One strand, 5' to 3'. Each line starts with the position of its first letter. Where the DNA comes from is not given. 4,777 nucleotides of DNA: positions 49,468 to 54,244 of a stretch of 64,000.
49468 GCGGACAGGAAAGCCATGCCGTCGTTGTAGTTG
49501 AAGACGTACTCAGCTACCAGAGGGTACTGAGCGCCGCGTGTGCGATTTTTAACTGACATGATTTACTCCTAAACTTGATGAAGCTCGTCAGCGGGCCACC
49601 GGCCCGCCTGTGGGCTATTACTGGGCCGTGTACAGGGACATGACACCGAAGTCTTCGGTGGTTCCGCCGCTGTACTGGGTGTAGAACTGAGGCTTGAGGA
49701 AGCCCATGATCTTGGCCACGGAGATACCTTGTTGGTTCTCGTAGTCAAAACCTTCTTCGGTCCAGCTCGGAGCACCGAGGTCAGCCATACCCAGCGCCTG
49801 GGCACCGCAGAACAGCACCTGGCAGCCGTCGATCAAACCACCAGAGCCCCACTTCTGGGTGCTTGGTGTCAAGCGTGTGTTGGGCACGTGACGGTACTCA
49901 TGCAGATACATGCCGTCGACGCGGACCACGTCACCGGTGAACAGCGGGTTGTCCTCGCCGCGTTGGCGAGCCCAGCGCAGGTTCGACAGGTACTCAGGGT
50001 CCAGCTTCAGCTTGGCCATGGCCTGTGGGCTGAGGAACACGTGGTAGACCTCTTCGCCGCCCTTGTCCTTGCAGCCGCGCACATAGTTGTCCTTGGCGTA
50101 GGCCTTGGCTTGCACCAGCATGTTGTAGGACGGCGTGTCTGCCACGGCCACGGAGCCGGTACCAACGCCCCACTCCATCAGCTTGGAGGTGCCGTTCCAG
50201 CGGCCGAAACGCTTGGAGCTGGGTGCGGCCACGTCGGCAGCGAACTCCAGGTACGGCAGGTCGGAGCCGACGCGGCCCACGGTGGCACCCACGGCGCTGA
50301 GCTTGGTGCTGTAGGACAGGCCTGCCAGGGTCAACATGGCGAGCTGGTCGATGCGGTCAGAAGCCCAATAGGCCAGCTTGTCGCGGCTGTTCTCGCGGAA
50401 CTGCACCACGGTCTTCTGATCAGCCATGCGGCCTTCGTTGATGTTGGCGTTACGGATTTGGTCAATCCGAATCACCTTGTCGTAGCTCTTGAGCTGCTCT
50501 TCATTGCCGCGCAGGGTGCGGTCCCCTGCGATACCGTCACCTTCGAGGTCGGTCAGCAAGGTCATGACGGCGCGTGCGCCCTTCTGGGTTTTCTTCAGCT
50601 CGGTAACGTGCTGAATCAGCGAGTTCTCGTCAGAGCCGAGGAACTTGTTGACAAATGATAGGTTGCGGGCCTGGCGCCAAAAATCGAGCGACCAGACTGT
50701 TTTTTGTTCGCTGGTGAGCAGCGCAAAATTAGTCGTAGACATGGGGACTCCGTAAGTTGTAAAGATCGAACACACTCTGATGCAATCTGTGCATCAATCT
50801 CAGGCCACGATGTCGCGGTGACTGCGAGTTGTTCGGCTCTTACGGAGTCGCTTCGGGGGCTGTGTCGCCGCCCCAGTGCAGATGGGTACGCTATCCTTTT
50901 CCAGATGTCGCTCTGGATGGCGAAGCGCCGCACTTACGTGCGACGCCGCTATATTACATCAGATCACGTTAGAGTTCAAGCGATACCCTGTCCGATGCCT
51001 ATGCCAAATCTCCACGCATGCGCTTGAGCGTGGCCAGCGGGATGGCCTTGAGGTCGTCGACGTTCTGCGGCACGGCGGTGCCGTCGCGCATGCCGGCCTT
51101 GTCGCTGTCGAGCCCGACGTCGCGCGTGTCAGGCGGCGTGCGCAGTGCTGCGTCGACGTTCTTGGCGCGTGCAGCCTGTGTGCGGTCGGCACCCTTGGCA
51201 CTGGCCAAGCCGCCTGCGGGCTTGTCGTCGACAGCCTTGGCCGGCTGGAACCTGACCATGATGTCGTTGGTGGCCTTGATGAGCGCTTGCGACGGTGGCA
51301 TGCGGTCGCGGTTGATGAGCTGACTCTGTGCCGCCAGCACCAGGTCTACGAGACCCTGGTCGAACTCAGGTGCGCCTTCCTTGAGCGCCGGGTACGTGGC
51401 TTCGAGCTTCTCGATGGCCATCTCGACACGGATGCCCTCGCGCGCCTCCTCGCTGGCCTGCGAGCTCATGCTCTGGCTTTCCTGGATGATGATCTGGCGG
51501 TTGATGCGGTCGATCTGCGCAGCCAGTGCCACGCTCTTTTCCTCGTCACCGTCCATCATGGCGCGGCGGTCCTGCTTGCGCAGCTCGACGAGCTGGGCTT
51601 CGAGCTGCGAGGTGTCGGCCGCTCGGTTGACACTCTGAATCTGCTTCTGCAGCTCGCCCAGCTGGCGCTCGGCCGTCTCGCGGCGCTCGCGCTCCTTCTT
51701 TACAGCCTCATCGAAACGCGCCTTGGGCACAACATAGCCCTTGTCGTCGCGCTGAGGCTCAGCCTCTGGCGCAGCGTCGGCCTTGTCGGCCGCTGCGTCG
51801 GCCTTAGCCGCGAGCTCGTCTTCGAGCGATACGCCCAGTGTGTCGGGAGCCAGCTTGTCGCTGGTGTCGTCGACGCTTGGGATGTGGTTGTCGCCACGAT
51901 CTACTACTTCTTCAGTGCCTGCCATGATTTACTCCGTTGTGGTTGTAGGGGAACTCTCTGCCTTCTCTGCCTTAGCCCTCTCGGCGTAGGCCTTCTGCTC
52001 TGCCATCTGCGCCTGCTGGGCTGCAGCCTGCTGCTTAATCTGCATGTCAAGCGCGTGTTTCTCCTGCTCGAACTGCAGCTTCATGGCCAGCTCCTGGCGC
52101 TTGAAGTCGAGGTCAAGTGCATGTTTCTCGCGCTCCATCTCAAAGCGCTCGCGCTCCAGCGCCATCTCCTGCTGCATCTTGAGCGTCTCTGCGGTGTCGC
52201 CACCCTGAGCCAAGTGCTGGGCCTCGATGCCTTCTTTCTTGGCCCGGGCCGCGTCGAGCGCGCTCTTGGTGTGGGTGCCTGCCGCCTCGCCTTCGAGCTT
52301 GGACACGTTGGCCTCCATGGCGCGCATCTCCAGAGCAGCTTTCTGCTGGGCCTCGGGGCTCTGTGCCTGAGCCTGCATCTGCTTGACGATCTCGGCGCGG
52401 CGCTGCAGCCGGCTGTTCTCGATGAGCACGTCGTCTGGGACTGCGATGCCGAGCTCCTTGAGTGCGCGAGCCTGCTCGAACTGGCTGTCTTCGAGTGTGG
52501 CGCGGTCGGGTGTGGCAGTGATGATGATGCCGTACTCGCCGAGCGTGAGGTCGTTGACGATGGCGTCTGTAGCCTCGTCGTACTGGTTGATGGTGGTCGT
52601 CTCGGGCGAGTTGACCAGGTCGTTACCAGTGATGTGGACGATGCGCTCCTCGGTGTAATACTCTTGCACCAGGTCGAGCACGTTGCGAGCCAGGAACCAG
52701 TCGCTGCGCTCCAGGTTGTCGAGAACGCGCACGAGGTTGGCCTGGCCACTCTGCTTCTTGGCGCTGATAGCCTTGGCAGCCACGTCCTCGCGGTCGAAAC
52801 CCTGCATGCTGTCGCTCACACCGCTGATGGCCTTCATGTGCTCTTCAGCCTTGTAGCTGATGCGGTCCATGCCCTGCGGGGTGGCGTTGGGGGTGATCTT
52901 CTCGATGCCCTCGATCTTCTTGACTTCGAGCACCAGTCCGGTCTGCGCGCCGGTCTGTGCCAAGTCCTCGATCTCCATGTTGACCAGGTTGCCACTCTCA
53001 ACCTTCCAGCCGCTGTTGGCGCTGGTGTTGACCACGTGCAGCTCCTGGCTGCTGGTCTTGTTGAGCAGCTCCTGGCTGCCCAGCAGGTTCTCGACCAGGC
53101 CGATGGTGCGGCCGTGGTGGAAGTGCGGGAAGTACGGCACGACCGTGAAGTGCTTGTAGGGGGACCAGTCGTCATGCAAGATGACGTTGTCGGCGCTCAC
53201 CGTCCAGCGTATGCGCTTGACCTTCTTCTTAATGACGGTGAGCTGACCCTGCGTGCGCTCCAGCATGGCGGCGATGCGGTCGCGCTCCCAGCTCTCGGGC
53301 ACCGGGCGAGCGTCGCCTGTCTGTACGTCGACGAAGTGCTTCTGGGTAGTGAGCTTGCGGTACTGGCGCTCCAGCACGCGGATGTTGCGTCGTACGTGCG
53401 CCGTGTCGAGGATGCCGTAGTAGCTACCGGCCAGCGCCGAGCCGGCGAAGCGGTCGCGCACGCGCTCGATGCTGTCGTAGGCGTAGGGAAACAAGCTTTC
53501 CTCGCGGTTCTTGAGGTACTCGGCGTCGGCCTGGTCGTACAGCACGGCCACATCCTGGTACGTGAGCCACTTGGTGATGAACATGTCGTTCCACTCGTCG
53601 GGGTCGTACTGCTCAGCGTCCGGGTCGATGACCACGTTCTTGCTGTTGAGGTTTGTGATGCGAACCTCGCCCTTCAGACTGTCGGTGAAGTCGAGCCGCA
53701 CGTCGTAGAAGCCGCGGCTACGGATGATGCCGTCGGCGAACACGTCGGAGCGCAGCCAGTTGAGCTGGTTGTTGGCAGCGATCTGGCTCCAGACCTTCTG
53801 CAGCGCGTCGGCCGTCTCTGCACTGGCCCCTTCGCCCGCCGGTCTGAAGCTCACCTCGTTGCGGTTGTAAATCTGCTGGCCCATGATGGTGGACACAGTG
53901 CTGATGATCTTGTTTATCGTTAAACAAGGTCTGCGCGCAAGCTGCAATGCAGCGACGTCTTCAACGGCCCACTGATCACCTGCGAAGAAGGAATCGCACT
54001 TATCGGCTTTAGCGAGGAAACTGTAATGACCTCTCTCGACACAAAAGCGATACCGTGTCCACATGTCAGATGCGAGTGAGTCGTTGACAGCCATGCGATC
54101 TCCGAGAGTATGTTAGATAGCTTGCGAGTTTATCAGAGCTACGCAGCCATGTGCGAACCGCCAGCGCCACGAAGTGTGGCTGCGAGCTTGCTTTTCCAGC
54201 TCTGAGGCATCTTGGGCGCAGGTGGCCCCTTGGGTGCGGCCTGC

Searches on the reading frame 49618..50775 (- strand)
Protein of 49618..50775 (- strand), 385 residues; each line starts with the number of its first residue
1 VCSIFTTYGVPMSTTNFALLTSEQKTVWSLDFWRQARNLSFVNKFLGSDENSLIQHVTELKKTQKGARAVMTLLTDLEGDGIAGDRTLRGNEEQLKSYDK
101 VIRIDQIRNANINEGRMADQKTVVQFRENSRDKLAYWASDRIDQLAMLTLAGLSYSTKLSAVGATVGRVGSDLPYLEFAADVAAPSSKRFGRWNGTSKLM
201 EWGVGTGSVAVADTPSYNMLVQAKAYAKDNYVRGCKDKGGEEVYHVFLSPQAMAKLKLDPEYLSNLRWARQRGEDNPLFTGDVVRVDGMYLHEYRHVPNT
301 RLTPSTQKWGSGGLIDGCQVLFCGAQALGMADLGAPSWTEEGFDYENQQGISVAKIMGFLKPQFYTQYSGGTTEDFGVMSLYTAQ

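Call 8: search_protein_families(library=phrogs, proteins=[window:49618-50775:-])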
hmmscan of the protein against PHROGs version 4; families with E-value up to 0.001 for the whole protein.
window:49618-50775:- (385 aa): 2 families
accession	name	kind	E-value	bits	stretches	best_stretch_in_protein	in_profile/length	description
phrog_334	-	head and packaging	5.8e-74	250.4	1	12-384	1-378/381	major head protein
phrog_13784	-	unknown function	1.6e-07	32.5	1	54-152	57-154/177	-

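Call 79: search_dna_similar(query=window:49618-50775:-, collection=phages, mode=protein, max_rows=30, rows=spread)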
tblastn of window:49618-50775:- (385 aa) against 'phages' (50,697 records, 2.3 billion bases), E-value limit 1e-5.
Records with a match: 81; places in all: 82; records where one place covers at least 80% of the query: 80.
Best place of each record, by identity: <60% 81.
By first word of the organism name: Ralstonia 31; Pseudomonas 10; Burkholderia 10; Klebsiella 6; Erwinia 5; Microcystis 3; Caudoviricetes 2; Pseudanabaena 2; Serratia 2; Sinorhizobium 2; and 6 more.
By host as written in the record: - 7; Ralstonia pseudosolanacearum 6; Ralstonia solanacearum 5; Ralstonia pseudosolanacearum I-31 (MT043) 5; Pseudomonas aeruginosa 4; Burkholderia cenocepacia 4; Ralstonia pseudosolanacearum I-15 (MT014) 4; Ralstonia pseudosolanacearum I-33 (MT061) 4; and 28 more.
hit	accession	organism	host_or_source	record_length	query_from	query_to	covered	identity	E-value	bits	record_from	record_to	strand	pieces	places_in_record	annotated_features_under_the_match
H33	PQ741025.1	Pseudomonas phage CRPAP1904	Pseudomonas aeruginosa CRPA190 ...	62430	15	384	96%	59.5%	2e-147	467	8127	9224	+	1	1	major head protein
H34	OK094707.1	Pseudomonas phage YMC17/07/R4900a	Pseudomonas aeruginosa YMC17/07/R4900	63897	15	384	96%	59.5%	2e-147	466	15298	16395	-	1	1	major structural protein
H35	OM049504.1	Acidovorax phage AP1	Paracidovorax oryzae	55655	4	381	98%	46.7%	3e-104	343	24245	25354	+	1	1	major structural protein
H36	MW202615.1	Caudoviricetes sp.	Manatee Spring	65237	85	381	77%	44.4%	5e-74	255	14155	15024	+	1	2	major capsid protein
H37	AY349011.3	Burkholderia phage Bcep22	-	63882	6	384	98%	27.2%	3e-22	104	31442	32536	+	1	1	major capsid protein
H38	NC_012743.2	Burkholderia phage BcepIL02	Burkholderia cenocepacia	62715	10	384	97%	27.0%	1e-20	100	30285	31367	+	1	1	major head protein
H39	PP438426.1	Microcystis phage Mae-JY35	Microcystis aeruginosa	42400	27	372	90%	28.4%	2e-15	84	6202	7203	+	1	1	hypothetical protein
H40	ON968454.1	Pseudanabaena phage Pan3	Pseudanabaena sp.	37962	28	380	92%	27.7%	4e-18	92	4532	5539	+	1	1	major capsid protein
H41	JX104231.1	Burkholderia phage BcepMigl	Burkholderia cenocepacia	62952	28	384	93%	26.0%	3e-19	96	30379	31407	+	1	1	major capsid protein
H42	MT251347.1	Klebsiella phage LASTA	Klebsiella pneumoniae NI9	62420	28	384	93%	25.4%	9e-22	103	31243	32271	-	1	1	major capsid protein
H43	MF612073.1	Klebsiella phage SopranoGao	Klebsiella pneumoniae 51503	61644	28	384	93%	25.1%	2e-21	102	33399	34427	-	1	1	major capsid protein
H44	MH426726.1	Erwinia phage Pavtok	Erwinia amylovora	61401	12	359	90%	25.7%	2e-17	90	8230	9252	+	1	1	putative major capsid protein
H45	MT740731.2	Ralstonia phage Claudette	Ralstonia pseudosolanacearum I-15 ...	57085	11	359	91%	25.5%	6e-17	89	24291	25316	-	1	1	major capsid protein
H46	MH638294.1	Ralstonia phage GP4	Ralstonia solanacearum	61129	11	359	91%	25.5%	6e-17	89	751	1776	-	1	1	major capsid protein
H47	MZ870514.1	Ralstonia phage RPZH3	Ralstonia solanacearum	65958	11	359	91%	25.5%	6e-17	89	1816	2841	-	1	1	major capsid protein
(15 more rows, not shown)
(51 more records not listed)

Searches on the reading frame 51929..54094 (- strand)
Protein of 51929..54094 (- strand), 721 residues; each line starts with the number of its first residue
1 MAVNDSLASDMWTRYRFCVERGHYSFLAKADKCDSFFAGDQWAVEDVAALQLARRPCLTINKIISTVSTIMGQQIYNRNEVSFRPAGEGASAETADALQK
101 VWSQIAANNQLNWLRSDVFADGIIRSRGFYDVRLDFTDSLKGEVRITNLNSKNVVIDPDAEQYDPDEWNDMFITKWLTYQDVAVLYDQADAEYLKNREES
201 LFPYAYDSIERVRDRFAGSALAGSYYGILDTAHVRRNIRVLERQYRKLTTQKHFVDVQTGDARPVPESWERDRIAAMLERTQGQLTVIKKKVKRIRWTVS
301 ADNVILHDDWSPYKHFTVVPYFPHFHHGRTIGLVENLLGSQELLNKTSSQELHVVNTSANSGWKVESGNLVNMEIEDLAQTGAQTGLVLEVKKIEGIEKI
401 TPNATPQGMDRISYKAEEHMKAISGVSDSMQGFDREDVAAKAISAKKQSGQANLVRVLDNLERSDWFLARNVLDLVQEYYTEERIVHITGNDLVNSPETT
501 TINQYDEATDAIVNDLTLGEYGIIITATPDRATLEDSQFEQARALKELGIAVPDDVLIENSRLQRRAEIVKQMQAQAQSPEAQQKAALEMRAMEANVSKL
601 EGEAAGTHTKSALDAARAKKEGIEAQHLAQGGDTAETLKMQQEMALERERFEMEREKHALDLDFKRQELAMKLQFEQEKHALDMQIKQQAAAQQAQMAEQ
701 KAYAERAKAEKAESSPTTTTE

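Call 8: search_protein_families(library=phrogs, proteins=[window:51929-54094:-])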
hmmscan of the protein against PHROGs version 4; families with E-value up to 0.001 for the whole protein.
window:51929-54094:- (721 aa): 3 families
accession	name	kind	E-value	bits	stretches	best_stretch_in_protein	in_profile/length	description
phrog_156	-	head and packaging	3e-101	340.9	1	28-646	31-667/681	portal protein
phrog_1216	-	head and packaging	9.1e-07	28.8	1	298-494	321-526/714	portal protein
phrog_18470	-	head and packaging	0.00043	20.5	1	29-180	41-192/232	portal protein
